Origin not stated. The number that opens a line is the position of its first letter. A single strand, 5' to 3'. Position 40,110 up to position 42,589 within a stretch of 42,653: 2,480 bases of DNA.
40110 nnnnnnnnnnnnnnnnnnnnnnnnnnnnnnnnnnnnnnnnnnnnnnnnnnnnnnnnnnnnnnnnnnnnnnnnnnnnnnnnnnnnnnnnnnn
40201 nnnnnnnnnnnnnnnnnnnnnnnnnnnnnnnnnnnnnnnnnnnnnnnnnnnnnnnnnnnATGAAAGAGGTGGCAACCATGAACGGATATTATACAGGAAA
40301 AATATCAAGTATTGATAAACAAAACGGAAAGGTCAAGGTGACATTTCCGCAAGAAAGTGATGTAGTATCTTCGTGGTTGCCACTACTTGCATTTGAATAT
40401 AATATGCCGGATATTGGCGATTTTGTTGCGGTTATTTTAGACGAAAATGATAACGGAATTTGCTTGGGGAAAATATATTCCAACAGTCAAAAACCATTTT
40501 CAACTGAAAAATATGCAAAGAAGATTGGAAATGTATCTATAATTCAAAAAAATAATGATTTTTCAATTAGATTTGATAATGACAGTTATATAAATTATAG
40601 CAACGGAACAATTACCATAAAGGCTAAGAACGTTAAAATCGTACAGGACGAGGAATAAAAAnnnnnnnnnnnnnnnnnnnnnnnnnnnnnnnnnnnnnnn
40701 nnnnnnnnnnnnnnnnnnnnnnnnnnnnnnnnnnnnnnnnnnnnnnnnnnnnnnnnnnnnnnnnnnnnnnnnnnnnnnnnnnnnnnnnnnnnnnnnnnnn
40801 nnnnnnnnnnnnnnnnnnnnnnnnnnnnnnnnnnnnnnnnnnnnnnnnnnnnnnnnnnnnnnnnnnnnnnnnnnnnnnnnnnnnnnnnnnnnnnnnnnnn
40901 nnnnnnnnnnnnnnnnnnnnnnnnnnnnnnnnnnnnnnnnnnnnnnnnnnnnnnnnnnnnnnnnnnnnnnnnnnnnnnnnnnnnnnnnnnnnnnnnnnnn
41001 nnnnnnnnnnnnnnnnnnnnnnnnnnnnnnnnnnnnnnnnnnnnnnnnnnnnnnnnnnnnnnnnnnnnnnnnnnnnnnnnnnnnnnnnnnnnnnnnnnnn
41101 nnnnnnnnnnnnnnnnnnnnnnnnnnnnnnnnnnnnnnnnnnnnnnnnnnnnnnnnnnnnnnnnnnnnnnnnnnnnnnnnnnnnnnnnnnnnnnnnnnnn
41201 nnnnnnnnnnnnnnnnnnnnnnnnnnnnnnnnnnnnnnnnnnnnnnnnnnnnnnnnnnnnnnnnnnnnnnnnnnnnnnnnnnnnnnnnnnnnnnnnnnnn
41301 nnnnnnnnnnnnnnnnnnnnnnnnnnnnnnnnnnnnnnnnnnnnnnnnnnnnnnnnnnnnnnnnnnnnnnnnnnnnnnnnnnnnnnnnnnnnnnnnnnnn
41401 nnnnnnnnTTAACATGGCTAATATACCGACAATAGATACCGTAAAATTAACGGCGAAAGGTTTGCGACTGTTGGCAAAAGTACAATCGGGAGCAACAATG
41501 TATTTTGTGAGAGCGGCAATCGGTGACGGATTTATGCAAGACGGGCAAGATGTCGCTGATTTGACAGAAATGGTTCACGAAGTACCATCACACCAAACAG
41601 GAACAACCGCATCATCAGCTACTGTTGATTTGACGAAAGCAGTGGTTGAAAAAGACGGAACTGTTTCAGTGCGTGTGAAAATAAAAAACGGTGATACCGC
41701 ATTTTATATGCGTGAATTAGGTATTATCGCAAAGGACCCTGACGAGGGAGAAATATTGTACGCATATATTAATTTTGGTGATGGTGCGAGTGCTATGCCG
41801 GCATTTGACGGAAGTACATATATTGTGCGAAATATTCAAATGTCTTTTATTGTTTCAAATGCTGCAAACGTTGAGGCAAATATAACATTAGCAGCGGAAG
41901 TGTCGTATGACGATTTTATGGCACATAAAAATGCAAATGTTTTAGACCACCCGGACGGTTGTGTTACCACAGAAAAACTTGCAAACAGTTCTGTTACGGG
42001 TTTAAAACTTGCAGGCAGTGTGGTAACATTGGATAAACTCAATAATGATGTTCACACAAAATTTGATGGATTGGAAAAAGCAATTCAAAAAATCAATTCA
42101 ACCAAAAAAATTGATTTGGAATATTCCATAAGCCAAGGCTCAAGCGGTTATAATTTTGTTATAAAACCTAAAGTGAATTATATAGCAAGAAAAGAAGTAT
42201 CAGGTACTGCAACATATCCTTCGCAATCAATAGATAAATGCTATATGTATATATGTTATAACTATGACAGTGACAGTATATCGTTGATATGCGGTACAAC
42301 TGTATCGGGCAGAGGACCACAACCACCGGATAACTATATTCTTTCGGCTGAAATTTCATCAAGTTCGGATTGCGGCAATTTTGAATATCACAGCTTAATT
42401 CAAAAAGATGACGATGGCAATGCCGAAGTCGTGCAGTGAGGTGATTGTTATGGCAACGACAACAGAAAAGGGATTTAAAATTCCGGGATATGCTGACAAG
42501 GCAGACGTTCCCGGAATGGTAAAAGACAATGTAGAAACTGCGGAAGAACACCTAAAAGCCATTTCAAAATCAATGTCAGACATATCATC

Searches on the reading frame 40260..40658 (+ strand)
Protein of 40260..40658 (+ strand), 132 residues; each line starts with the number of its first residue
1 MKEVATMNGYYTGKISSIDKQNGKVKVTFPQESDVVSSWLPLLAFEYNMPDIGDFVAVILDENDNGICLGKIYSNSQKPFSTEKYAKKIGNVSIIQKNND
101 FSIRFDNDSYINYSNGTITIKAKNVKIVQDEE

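Call 6: search_protein_families(library=phrogs, max_evalue=0.001, proteins=[window:40260-40658:+])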
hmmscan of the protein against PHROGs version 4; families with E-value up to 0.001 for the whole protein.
window:40260-40658:+ (132 aa): 2 families
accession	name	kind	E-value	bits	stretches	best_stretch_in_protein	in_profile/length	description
phrog_9992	-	tail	6.4e-05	23.6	1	11-84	19-98/228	baseplate assembly protein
phrog_6142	-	tail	0.00011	23.2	1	12-78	21-98/165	baseplate assembly protein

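Call 7: search_protein_families(library=pfam, max_evalue=0.01, proteins=[window:40260-40658:+])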
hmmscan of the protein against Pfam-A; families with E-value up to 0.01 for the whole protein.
window:40260-40658:+ (132 aa): 2 families
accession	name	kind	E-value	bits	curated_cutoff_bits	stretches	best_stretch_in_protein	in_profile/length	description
PF18346.7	SH3_15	-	0.0011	19.7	24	0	77-108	23-56/67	Mind bomb SH3 repeat domain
PF19070.5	DUF5766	-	0.0076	16.9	27.4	0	92-125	18-54/77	Family of unknown function (DUF5766)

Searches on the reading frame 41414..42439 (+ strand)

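Call 6: search_protein_families(library=phrogs, max_evalue=0.001, proteins=[window:41414-42439:+])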
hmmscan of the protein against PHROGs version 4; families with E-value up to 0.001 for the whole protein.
window:41414-42439:+ (341 aa): 7 families
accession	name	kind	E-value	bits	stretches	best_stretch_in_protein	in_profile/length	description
phrog_7037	-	tail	4.4e-32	112.8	1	12-232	10-204/480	tail fiber protein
phrog_38337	-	unknown function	3.7e-30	106.1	1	8-232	9-230/622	-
phrog_23632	-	unknown function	3.3e-17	63.9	1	11-157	8-142/330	-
phrog_30004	-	unknown function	9.6e-16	58.7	1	11-228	13-214/363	-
phrog_19961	-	tail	3.7e-11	43.6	1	9-174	6-161/480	tail fiber protein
phrog_5302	-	tail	4.6e-07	29.7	1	63-165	26-132/548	tail protein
phrog_12519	-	unknown function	1.7e-06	27.8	1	8-218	6-198/716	-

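Call 7: search_protein_families(library=pfam, max_evalue=0.01, proteins=[window:41414-42439:+])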
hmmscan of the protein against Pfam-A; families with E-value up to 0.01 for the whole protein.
window:41414-42439:+ (341 aa): 0 families
